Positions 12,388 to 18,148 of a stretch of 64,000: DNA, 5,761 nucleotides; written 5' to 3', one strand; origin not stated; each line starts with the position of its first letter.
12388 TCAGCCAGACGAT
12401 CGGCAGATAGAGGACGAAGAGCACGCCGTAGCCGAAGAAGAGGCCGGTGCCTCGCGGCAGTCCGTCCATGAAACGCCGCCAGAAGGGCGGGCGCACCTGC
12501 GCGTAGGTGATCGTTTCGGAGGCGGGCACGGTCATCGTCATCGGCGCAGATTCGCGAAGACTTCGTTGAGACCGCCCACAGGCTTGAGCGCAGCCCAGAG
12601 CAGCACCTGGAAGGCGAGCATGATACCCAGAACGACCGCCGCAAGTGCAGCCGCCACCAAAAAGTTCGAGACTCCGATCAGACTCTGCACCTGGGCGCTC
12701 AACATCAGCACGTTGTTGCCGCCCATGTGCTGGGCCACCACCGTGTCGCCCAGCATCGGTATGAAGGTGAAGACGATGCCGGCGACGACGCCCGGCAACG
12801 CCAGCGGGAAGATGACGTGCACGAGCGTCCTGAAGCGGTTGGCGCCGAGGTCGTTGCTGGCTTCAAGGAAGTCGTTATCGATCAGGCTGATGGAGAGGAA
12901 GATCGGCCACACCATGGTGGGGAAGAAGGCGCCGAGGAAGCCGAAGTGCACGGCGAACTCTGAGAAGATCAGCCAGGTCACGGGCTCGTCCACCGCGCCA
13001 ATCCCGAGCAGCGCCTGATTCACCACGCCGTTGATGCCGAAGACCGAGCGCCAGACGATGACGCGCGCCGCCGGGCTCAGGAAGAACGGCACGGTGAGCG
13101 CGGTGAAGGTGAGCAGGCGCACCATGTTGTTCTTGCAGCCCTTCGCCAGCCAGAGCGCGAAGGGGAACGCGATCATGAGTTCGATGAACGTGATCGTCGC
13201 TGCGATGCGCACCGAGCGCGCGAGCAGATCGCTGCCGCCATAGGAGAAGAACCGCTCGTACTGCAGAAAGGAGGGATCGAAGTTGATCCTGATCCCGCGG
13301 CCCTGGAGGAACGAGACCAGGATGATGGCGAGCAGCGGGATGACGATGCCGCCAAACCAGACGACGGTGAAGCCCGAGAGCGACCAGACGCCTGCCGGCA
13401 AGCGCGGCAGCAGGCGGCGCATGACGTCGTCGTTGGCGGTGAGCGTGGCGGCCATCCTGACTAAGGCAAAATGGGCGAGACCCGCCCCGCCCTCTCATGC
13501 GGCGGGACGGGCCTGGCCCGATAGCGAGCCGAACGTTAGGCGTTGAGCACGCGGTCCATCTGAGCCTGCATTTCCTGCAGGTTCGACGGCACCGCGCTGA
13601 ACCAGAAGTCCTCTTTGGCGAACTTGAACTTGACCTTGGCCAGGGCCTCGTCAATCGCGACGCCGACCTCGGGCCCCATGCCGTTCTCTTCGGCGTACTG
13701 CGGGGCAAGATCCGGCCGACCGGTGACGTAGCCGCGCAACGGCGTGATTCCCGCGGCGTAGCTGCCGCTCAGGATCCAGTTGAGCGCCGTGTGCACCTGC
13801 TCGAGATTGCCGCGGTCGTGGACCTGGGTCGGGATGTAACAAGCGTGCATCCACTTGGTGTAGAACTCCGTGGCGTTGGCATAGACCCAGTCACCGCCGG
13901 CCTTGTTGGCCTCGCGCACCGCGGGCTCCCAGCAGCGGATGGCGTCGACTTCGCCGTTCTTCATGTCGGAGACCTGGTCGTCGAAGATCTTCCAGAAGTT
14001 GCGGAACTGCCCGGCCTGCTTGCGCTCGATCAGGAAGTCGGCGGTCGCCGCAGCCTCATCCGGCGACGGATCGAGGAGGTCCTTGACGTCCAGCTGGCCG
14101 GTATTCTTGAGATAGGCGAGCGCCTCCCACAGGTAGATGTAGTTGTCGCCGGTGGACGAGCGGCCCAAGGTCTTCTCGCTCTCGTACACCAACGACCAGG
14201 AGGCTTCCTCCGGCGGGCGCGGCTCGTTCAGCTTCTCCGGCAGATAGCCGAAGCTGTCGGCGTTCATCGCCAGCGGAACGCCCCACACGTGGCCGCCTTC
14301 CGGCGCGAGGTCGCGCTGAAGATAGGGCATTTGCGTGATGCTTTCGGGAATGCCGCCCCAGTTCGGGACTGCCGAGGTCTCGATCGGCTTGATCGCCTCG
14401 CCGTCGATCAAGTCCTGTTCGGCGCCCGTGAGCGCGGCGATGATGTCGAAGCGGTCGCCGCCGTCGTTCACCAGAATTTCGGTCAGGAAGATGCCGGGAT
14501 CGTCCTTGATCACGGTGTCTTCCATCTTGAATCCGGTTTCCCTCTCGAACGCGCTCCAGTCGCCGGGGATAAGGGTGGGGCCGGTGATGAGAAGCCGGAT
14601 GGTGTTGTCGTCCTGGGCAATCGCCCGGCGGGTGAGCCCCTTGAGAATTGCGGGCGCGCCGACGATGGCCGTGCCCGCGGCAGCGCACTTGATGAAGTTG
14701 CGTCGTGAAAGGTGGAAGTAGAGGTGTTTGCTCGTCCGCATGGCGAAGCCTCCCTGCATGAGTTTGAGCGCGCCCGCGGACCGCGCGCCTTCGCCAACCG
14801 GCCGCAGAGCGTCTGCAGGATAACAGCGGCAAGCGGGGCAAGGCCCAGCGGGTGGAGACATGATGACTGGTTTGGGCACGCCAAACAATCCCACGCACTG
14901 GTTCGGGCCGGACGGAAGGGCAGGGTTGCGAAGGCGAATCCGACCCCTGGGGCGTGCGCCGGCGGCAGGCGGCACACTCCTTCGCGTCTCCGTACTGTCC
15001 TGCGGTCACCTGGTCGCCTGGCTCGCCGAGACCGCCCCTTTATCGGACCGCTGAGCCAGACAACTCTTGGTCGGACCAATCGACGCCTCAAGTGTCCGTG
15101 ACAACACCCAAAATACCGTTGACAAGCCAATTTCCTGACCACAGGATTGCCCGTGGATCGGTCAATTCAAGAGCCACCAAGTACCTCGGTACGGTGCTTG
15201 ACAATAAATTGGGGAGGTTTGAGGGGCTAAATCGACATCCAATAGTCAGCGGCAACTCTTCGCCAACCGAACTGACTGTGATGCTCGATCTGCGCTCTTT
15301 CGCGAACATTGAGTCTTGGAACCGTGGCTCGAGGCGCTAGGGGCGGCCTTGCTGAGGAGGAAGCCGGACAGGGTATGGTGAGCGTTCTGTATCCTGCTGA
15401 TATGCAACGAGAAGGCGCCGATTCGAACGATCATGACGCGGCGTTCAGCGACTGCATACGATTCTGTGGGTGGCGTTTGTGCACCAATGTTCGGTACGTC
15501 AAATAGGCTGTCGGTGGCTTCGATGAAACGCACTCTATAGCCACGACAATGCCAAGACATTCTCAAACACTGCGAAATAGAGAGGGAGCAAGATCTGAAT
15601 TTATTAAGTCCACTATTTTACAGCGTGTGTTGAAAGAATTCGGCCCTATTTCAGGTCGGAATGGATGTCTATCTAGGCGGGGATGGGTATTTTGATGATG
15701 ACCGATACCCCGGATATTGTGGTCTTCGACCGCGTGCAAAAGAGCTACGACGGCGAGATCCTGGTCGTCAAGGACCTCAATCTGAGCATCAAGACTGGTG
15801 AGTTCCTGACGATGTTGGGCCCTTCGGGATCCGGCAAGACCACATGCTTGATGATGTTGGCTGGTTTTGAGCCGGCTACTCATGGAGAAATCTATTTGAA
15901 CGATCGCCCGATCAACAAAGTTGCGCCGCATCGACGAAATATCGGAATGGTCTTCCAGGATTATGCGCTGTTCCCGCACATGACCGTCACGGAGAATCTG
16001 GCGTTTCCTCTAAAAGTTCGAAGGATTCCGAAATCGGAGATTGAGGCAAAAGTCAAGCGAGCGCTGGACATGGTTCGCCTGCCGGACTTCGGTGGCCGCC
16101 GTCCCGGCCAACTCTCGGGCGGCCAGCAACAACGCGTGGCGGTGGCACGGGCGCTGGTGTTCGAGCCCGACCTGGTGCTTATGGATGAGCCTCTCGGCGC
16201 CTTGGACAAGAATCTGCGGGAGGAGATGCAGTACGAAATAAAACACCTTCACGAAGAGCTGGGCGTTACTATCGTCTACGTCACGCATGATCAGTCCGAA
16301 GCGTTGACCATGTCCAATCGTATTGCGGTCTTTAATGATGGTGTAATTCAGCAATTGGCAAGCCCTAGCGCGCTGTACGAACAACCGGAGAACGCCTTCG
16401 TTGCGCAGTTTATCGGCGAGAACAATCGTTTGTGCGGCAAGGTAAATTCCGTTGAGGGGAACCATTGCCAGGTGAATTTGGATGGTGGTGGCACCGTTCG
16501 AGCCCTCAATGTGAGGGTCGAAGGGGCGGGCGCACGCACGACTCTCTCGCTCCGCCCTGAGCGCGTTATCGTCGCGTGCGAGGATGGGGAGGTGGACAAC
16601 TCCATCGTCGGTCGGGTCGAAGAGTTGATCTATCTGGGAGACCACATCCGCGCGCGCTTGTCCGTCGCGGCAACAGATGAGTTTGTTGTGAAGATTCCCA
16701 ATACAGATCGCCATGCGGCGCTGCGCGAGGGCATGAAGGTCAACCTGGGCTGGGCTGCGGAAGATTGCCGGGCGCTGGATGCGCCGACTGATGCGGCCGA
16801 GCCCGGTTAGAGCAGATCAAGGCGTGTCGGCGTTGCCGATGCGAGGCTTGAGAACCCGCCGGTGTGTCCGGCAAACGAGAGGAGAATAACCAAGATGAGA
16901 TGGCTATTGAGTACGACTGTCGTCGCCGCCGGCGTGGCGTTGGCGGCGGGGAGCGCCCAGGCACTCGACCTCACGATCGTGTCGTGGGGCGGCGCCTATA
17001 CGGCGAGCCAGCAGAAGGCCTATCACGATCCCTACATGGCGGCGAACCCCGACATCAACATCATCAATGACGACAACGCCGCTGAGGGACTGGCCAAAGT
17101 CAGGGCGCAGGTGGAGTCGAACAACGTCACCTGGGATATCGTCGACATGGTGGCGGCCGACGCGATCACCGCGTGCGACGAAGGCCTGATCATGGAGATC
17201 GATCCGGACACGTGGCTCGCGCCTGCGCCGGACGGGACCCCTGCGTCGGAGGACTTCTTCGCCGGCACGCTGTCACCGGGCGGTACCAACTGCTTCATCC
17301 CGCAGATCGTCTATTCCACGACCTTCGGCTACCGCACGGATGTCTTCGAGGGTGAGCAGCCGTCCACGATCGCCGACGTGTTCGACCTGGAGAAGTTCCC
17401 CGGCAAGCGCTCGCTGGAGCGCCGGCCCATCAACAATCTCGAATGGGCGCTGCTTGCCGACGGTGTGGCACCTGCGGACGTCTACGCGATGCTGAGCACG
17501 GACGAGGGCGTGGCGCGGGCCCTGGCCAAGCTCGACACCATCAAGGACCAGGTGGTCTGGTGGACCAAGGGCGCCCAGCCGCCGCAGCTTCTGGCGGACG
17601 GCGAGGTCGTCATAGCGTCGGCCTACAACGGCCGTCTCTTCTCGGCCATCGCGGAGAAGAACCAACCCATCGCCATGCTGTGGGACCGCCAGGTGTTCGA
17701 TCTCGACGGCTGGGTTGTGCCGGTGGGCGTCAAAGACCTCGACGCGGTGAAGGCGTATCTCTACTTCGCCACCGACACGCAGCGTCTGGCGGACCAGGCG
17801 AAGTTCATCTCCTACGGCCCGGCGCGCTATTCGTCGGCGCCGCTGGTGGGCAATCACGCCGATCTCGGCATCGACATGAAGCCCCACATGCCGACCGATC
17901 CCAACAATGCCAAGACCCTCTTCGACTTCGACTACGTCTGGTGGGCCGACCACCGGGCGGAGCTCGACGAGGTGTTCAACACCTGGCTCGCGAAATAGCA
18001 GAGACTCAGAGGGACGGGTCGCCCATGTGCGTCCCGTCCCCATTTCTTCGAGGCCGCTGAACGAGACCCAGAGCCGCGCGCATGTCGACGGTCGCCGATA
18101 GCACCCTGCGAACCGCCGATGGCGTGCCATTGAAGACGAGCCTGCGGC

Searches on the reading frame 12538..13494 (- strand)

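Call 29: search_protein_families(library=pfam, proteins=[window:12538-13494:-], max_evalue=0.00001)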
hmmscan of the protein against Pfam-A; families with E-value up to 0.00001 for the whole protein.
window:12538-13494:- (318 aa): 1 family
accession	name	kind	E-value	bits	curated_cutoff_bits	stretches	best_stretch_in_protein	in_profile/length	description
PF00528.27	BPD_transp_1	-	1.3e-12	48.3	26.4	1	110-295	2-172/184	Binding-protein-dependent transport system inner membrane component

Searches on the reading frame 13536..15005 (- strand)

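Call 29: search_protein_families(library=pfam, proteins=[window:13536-15005:-], max_evalue=0.00001)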
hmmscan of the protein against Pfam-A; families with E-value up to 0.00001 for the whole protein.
window:13536-15005:- (489 aa): 1 family
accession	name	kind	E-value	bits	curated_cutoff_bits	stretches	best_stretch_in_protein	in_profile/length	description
PF13416.11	SBP_bac_8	-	8.1e-07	29.5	27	1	153-434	6-266/279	Bacterial extracellular solute-binding protein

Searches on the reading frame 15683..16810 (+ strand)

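Call 29: search_protein_families(library=pfam, proteins=[window:15683-16810:+], max_evalue=0.00001)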
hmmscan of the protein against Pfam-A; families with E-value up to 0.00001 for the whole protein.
window:15683-16810:+ (375 aa): 2 families
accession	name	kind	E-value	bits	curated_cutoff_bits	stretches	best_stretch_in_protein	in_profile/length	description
PF00005.33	ABC_tran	-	2.7e-36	125.6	25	1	29-171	1-136/137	ABC transporter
PF08402.16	TOBE_2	-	4.4e-17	62.4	21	1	288-365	1-76/76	TOBE domain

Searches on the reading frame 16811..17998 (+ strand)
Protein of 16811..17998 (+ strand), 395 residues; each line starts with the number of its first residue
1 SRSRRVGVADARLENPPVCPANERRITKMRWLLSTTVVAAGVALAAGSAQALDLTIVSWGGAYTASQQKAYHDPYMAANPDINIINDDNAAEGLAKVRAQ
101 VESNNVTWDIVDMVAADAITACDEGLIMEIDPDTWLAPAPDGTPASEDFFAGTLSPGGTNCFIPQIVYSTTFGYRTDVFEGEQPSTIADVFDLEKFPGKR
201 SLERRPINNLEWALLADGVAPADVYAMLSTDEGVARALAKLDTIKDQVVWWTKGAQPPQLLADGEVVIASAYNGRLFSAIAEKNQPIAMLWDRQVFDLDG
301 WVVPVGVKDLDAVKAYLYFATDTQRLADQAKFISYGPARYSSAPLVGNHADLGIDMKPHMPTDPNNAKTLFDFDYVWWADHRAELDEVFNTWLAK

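Call 28: search_protein_families(library=pfam, proteins=[window:16811-17998:+], max_evalue=0.00001)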
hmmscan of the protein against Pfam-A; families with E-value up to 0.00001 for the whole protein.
window:16811-17998:+ (395 aa): 1 family
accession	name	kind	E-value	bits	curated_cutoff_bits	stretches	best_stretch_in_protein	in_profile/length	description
PF13416.11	SBP_bac_8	-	4.9e-50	171.3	27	1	71-361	2-278/279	Bacterial extracellular solute-binding protein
